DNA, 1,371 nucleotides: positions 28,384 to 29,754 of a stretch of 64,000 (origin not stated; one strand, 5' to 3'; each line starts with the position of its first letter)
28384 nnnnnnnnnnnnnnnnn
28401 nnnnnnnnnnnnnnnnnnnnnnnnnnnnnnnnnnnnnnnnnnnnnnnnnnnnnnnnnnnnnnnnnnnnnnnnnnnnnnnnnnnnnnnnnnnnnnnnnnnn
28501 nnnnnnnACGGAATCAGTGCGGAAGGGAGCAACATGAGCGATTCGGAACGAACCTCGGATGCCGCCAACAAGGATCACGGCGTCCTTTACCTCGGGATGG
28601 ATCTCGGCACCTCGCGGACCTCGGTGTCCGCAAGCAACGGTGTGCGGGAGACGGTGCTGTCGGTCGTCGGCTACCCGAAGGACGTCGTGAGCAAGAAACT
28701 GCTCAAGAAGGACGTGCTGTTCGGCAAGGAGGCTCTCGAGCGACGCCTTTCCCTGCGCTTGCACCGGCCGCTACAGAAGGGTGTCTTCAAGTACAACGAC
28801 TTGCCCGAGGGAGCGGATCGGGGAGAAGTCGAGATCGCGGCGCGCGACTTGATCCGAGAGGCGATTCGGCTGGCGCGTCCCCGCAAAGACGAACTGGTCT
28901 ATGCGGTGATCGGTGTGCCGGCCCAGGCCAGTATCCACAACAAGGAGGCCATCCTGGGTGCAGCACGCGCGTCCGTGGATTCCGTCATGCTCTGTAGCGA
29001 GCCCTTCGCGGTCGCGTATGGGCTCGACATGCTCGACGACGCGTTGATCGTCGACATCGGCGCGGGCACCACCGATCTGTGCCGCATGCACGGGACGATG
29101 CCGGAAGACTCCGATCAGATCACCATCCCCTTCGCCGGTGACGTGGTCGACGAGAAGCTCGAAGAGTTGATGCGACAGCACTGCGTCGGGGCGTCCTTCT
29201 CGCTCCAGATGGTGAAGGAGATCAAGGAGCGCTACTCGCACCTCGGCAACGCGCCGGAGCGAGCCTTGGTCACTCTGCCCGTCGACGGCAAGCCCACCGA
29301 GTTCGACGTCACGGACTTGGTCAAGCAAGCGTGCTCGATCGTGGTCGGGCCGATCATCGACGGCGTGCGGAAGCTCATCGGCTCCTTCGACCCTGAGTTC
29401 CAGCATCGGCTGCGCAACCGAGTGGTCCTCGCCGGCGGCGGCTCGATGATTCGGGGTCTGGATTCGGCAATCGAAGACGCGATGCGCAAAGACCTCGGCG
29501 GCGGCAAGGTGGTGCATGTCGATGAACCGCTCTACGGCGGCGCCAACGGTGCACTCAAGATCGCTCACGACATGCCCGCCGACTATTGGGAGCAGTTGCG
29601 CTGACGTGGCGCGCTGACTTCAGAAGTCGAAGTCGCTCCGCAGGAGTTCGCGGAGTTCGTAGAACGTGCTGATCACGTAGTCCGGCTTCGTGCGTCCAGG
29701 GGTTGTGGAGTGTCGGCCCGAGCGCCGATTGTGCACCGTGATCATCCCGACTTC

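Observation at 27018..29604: Compact operon of a BY-kinase-like ATPase, a coiled-coil protein and a MamK-family actin outside any magnetosome context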

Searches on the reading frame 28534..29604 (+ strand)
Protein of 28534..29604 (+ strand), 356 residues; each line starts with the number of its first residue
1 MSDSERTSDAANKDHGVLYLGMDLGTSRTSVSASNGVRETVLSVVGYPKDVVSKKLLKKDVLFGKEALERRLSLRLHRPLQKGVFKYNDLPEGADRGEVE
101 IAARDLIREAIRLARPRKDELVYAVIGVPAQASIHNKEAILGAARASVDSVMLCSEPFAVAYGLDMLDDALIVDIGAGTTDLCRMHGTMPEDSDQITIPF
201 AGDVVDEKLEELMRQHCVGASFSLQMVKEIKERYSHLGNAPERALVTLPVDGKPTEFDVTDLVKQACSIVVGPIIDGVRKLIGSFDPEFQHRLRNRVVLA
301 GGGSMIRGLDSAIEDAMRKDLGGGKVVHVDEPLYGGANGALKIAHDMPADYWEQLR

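Call 3: search_protein_families(library=pfam, proteins=[window:28534-29604:+], max_evalue=0.01)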
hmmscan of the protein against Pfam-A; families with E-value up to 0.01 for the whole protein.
window:28534-29604:+ (356 aa): 5 families
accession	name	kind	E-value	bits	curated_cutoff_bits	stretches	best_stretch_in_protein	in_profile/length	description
PF06723.19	MreB_Mbl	-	3.6e-18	65.9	27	1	20-345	4-320/327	MreB/Mbl protein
PF25229.1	Salactin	-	1e-08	35.1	27.1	1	20-346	4-333/335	Salactin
PF00022.25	Actin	-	1.4e-08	34.3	27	1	44-232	33-208/410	Actin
PF14450.12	FtsA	-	0.00035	21.4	31.8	1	172-320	2-106/127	Cell division protein FtsA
PF01869.26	BcrAD_BadFG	-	0.006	16.6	31.5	0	288-344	212-271/271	BadF/BadG/BcrA/BcrD ATPase family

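Call 4: search_protein_families(library=ncbifam, proteins=[window:28534-29604:+], max_evalue=0.01)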
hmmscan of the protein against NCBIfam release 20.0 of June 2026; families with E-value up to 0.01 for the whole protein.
window:28534-29604:+ (356 aa): 16 families
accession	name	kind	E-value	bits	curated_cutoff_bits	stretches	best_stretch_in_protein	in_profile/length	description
NF040964.1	MamK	subfamily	1.1e-120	402.7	400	1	18-355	1-330/335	MamK family actin-like protein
NF053558.1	BeeR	equivalog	4.5e-59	200.2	530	1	18-355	1-348/349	BeeR family actin-like protein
NF010539.0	PRK13927.1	subfamily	4.5e-20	71.8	293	1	20-347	9-329/339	rod shape-determining protein MreB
TIGR00904.1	mreB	subfamily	1.1e-16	60.9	365.75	1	20-344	5-326/334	MreB/Mrl family cell shape determining protein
NF053533.1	salactin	equivalog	5.8e-11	42.1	400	1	20-345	4-333/335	actin-like salactin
NF011660.0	PRK15080.1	equivalog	2.3e-08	33.6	182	1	118-182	91-155/277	ethanolamine utilization protein EutJ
NF010540.1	PRK13929.1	exception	2.4e-08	33.4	515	1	124-316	101-301/334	rod-share determining protein MreBH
TIGR01991.1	HscA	equivalog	2.5e-06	26.3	708.55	1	99-210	108-227/600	Fe-S protein assembly chaperone HscA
NF003520.0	PRK05183.1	subfamily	8e-06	24.5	620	1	99-183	128-217/621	Fe-S protein assembly chaperone HscA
TIGR01175.1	pilM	subfamily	8.6e-06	25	133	1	168-317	188-306/348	type IV pilus assembly protein PilM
TIGR02529.1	EutJ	subfamily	0.00017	21.1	152.1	1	122-183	62-123/239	ethanolamine utilization protein EutJ family protein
TIGR01174.1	ftsA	equivalog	0.00019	20.6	175.85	1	170-319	198-340/371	cell division protein FtsA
NF002399.0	PRK01433.1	equivalog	0.00055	18.7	743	1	100-183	120-208/595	Fe-S protein assembly chaperone HscA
TIGR03739.1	PRTRC_D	hypoth_equivalog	0.00058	18.9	214.8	1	168-344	167-318/320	PRTRC system protein D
NF001413.0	PRK00290.1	equivalog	0.0057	15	648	0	120-183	132-199/625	molecular chaperone DnaK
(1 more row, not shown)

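Call 8: find_homologous_proteins(query=window:28534-29604:+)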
Query window:28534-29604:+ (356 aa): 4876 proteins with E <= 0.001 among 8000 candidates; the best 120 are listed.
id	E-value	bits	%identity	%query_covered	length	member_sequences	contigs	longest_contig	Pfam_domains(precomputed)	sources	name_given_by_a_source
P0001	1.5e-231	786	100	100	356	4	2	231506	PF06723.20,PF25229.2,PF00022.26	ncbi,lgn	ncbi:MAG: MamK family actin-like protein [Planctomycetota bacterium]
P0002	1.6e-201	687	89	97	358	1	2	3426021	PF06723.20,PF25229.2,PF00022.26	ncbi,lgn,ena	ncbi:MAG: MamK family actin-like protein [Planctomycetota bacterium]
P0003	3.8e-200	682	87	97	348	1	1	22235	PF06723.20,PF25229.2,PF00022.26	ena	-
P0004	6.6e-198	675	83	100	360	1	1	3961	PF06723.20,PF25229.2,PF00022.26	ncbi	-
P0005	2.6e-193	660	81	100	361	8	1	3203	PF06723.20,PF25229.2,PF00022.26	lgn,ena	-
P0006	3.3e-184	630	78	100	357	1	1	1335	PF06723.20,PF25229.2,PF00022.26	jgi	jgi:rod shape-determining protein MreB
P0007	3.3e-183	627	77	100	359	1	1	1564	PF06723.20,PF25229.2,PF14450.13,PF00022.26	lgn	-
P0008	1.8e-182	624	77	100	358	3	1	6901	PF06723.20,PF25229.2,PF00022.26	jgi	jgi:rod shape-determining protein MreB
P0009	3.5e-181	620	77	100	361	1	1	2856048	PF06723.20,PF25229.2,PF00022.26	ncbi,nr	ncbi:MAG: rod shape-determining protein [Planctomycetes bacterium]|nr:rod shape-determining protein 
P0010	2.1e-177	608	76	100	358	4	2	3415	PF06723.20,PF25229.2,PF00022.26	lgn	-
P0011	1.2e-175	602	75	98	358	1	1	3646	PF06723.20,PF25229.2,PF00022.26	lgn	-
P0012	2.5e-175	601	74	100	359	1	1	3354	PF06723.20,PF25229.2,PF00022.26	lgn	-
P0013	5.9e-175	600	75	100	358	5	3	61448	PF06723.20,PF25229.2,PF00022.26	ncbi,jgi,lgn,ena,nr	ncbi:MAG: MamK family actin-like protein [Planctomycetota bacterium]|nr:MamK family actin-like prote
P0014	5.9e-174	596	74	100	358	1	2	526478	PF06723.20,PF25229.2,PF00022.26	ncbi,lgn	-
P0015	7.8e-174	596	73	100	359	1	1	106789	PF06723.20,PF25229.2,PF00022.26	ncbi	ncbi:MAG: MamK family actin-like protein [Planctomycetota bacterium]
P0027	2.1e-165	568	70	100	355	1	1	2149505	PF06723.20,PF25229.2,PF14450.13,PF00022.26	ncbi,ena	-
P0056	8.0e-162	556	72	97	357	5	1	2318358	PF06723.20,PF25229.2,PF14450.13,PF00022.26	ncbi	ncbi:MAG: MamK family actin-like protein [Planctomycetota bacterium]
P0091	3.5e-159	548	68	98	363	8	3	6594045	PF06723.20,PF25229.2,PF14450.13,PF00022.26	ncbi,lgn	ncbi:MAG: MamK family actin-like protein [Planctomycetota bacterium]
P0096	5.8e-159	547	67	100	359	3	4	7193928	PF01869.27,PF06723.20,PF25229.2,PF00022.26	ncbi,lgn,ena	-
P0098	7.1e-159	547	67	100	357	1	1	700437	PF01869.27,PF06723.20,PF25229.2,PF00022.26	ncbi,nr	ncbi:MAG: rod shape-determining protein [Planctomycetes bacterium]|nr:rod shape-determining protein 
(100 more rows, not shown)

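Call 12: find_related_loci(query=A1, collection=genome_contigs, flank=7000)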
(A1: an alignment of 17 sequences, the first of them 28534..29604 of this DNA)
Query A1 (356 aa) in genome_contigs; peptide patterns used: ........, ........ (x = any residue, [..] = any of these).
425 stretches matched a pattern; 411 encode a relative of the query (tblastn E <= 1e-3); the best 80 are kept; 80 distinct loci.
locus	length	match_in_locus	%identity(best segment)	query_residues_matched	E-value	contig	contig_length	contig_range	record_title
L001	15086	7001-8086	86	4-356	0e+0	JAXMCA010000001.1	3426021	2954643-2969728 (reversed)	MAG: Planctomycetota bacterium isolate STL-PLA50 C1.132.fa-1, whole genome shotgun sequence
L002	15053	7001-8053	85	6-356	0e+0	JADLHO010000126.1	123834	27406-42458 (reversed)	MAG: Planctomycetota bacterium isolate SJ480 c_000000584890, whole genome shotgun sequence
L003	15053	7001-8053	82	6-356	0e+0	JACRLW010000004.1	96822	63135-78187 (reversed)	MAG: Planctomycetota bacterium isolate NC_groundwater_1891_Pr3_B-0.1um_70_9 SR2-18-B1_coassembly_110755, whole genome sh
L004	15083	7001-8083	77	1-356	0e+0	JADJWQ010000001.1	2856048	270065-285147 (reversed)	MAG: Planctomycetota bacterium isolate Kalu_18-Q3-R12-55_BAT3C.357 tig00000483-10-28528790, whole genome shotgun sequenc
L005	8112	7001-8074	75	1-356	0e+0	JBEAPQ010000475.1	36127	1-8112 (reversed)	MAG: Planctomycetota bacterium isolate muddycreek_2019_sw_WHONDRS-S19S_0082_B_bin.127 scaffold_2239951, whole genome sho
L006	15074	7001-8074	75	1-356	0e+0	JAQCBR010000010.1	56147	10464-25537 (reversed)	MAG: Planctomycetota bacterium isolate casp15-mb.161 NODE_685_length_56147_cov_0.102930, whole genome shotgun sequence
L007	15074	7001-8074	74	1-356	0e+0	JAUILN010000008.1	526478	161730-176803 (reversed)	MAG: bacterium isolate Co_bin.47 NODE_107_length_526478_cov_13.511702, whole genome shotgun sequence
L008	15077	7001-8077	73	1-356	3e-180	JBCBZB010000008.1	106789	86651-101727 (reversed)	MAG: Planctomycetota bacterium isolate P01_A01_bin.104 k141_1648790_length_106789_cov_15.7183, whole genome shotgun sequ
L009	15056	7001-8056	72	7-355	4e-175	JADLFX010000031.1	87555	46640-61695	MAG: Planctomycetota bacterium isolate SJ402 c_000000245564, whole genome shotgun sequence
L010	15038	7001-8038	74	10-356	3e-174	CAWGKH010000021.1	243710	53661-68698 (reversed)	MAG: uncultured Planctomycetota bacterium isolate MFD05684.bin.2.72 genome assembly, contig: contig_91313, whole genome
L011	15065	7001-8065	72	1-356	2e-174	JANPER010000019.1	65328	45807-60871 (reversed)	MAG: Planctomycetota bacterium isolate VAR_78_metabat_20 VAR_78_k141_2334804, whole genome shotgun sequence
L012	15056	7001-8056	70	2-356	2e-173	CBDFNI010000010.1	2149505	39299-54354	MAG: Planctomycetota bacterium isolate 4218ce96-23f8-4b01-874d-c40477341b21 genome assembly, contig: contig_10, whole ge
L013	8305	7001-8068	69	1-356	2e-173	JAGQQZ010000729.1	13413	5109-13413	MAG: Planctomycetota bacterium isolate HKST-UBA79 k127_3876425, whole genome shotgun sequence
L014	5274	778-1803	73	15-356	2e-175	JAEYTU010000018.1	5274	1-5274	MAG: Planctomycetota bacterium isolate OH_CBlB_142 k127_3582788, whole genome shotgun sequence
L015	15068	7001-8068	70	1-355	9e-169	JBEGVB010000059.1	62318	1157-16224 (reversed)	MAG: Planctomycetota bacterium isolate riogrande_2019_sw_WHONDRS-S19S_0066_B_bin.112 scaffold_2646185, whole genome shot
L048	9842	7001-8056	67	4-356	9e-164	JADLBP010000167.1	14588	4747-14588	MAG: Planctomycetota bacterium isolate SJ175 c_000000494039, whole genome shotgun sequence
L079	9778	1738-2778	67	7-356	3e-158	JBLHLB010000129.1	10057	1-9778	MAG: Planctomycetota bacterium isolate 3300054698_139 Ga0535670_0014199, whole genome shotgun sequence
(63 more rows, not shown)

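Call 16: search_solved_structures(query=window:28534-29604:+, show_alignments=2, max_evalue=0.00001)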
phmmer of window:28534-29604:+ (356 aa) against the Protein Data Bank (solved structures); distinct sequences matched with E-value up to 0.00001: 10.
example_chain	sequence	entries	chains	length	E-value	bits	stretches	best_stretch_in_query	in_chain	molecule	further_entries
5ljw_A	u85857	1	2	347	3.3e-76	260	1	15-355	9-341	Actin-like ATPase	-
5jyg_A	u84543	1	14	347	4.5e-76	259.5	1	15-355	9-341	Actin-like ATPase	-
5ljv_A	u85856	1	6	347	4.6e-76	259.5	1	15-355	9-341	Actin-like ATPase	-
8r2n_A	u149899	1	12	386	5.4e-39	137.6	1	18-353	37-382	Actin/actin family protein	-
1jce_A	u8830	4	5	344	6.7e-12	48.5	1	124-341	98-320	ROD SHAPE-DETERMINING PROTEIN MREB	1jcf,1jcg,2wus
4cze_A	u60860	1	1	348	1.9e-10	43.8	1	100-339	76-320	ROD SHAPE-DETERMINING PROTEIN MREB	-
4czf_A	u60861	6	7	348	3e-10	43.1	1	100-339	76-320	ROD SHAPE-DETERMINING PROTEIN MREB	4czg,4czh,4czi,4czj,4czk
4czl_A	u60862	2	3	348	3.3e-10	43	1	100-339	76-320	ROD SHAPE-DETERMINING PROTEIN MREB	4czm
8azg_M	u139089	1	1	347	8.4e-10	41.6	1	19-315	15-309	Cell shape-determining protein MreB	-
7zpt_M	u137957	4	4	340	9e-10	41.5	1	19-315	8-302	Cell shape-determining protein MreB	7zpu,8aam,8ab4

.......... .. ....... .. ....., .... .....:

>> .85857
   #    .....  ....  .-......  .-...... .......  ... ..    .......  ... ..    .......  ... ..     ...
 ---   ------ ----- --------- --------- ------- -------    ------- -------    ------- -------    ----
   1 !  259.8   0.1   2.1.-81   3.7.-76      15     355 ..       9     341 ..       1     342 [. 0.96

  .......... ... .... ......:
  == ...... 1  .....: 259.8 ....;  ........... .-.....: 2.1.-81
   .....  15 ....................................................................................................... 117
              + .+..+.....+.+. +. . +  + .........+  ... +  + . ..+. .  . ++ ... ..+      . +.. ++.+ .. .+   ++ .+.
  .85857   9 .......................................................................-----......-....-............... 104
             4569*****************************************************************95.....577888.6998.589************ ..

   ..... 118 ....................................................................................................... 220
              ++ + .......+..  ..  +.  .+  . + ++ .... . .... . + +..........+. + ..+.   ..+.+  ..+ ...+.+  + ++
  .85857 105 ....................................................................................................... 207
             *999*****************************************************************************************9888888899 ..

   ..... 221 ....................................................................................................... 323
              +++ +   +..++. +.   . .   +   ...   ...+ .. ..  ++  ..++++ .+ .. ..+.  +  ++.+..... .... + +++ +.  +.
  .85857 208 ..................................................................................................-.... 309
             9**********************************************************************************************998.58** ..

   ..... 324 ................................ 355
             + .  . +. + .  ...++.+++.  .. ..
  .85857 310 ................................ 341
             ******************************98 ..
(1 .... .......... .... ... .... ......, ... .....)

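Call 35: search_protein_representatives(protein=window:28534-29604:+)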
Query: 356 residues. Proteins with E-value up to 0.001 (for the whole library): 1125; up to 1e-10: 586; up to 1e-30: 184. The best 150 are listed.
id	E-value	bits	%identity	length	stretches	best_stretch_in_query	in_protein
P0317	1.6e-131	455.0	59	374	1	7-355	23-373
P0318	1.2e-103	363.4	52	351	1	12-355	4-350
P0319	1.7e-100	353.0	51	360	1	17-354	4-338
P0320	3.0e-99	348.9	49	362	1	14-355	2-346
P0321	1.4e-97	343.4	49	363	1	13-356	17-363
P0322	6.7e-96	337.9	70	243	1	6-236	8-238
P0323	6.2e-95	334.7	48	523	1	13-354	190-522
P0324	4.2e-94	332.0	49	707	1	13-353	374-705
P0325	1.3e-93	330.4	49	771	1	13-354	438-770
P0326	1.3e-91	323.9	50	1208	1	15-354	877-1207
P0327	4.2e-91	322.1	47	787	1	12-355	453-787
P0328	2.3e-90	319.7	48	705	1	14-354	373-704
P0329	4.2e-90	318.9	48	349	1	11-354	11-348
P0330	1.4e-89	317.2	48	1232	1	13-354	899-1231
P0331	3.7e-89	315.7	47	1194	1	14-355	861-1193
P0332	7.8e-88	311.4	47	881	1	17-354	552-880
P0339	8.5e-82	291.5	44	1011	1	15-354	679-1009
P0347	1.3e-74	267.9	42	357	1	11-355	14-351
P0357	5.6e-66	239.5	40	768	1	9-355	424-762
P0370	5.0e-60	220.0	38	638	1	4-353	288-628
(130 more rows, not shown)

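Call 37: search_protein_families(library=pfam, proteins=[P0323, P0324, P0326, P0330, P0332, P0339, P0357, P0370], max_evalue=0.001)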
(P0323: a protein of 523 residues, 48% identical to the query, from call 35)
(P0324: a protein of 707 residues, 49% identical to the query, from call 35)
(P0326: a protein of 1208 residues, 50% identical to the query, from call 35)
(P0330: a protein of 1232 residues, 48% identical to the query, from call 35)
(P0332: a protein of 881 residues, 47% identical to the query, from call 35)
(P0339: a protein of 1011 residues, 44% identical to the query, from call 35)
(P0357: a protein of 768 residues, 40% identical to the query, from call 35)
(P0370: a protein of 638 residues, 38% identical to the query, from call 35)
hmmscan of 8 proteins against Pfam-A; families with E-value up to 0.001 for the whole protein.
P0323 (523 aa): 5 families
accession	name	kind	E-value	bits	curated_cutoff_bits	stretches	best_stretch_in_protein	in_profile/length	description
PF06723.19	MreB_Mbl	-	2.9e-32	112.2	27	1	197-514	4-321/327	MreB/Mbl protein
PF00022.25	Actin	-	2e-15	56.7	27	1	217-436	29-240/410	Actin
PF25229.1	Salactin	-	5.6e-12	45.8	27.1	1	197-515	4-334/335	Salactin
PF25216.1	Volactin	-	1e-08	35.5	35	1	240-512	61-321/321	Volactin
PF14450.12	FtsA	-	3.3e-06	27.9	31.8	1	341-507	2-127/127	Cell division protein FtsA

P0324 (707 aa): 5 families
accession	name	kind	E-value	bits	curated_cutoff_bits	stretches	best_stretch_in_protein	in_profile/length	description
PF06723.19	MreB_Mbl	-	5.8e-30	104.7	27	1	381-699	4-322/327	MreB/Mbl protein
PF00022.25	Actin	-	2.8e-14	53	27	1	403-623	31-243/410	Actin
PF14450.12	FtsA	-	1e-08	36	31.8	1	525-690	2-126/127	Cell division protein FtsA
PF25216.1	Volactin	-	3.7e-06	27.1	35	1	433-696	72-321/321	Volactin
PF21522.3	MreB-like_C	-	0.00085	20.4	27.8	0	525-658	1-115/123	Archaeal actin homologue MreB-like, C-terminal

P0326 (1208 aa): 4 families
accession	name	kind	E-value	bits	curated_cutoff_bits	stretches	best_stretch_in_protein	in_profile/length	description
PF06723.19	MreB_Mbl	-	7e-29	101.1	27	1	882-1200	4-322/327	MreB/Mbl protein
PF00022.25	Actin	-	3.3e-10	39.6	27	1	917-1073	44-194/410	Actin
PF14450.12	FtsA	-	2e-05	25.4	31.8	1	1026-1188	2-123/127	Cell division protein FtsA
PF22128.2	Alp7A_like_C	-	0.00039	20.7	22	1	1025-1172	3-138/156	Alp7A C-terminal domain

P0330 (1232 aa): 3 families
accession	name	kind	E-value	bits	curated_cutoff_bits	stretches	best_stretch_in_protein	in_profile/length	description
PF06723.19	MreB_Mbl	-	1.3e-28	100.3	27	1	906-1224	4-322/327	MreB/Mbl protein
PF00022.25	Actin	-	5.6e-13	48.7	27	1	927-1094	30-190/410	Actin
PF14450.12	FtsA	-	2.2e-07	31.7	31.8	1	1050-1197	2-105/127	Cell division protein FtsA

P0332 (881 aa): 2 families
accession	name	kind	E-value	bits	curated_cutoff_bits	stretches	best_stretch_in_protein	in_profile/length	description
PF06723.19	MreB_Mbl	-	3.4e-25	89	27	1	555-870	4-319/327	MreB/Mbl protein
PF00022.25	Actin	-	3.5e-10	39.5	27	1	589-744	39-192/410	Actin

P0339 (1011 aa): 4 families
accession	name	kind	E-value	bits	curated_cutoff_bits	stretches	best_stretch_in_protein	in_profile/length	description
PF06723.19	MreB_Mbl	-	1.5e-29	103.3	27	1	684-999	4-319/327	MreB/Mbl protein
PF25229.1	Salactin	-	1.5e-08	34.5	27.1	1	684-1002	4-334/335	Salactin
PF00022.25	Actin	-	2e-08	33.7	27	1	719-872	44-190/410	Actin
PF14450.12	FtsA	-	0.00043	21.1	31.8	0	828-974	2-104/127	Cell division protein FtsA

P0357 (768 aa): 5 families
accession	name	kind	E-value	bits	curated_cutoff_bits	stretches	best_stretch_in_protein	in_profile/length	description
PF00091.31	Tubulin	-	8.5e-41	140.8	33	1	4-160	2-186/190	Tubulin/FtsZ family, GTPase domain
PF12327.13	FtsZ_C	-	8.8e-29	100.1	27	1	212-307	1-95/95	FtsZ family, C-terminal domain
PF06723.19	MreB_Mbl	-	6e-23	81.6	27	1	435-753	4-321/327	MreB/Mbl protein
PF00022.25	Actin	-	1.4e-09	37.5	27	1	452-621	26-187/410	Actin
PF25229.1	Salactin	-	0.00025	20.6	27.1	1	581-754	154-334/335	Salactin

P0370 (638 aa): 2 families
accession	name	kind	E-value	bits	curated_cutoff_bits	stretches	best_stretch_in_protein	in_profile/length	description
PF06723.19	MreB_Mbl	-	2.6e-16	59.8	27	1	304-617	4-317/327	MreB/Mbl protein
PF00022.25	Actin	-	2.2e-09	36.9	27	1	326-505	31-201/410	Actin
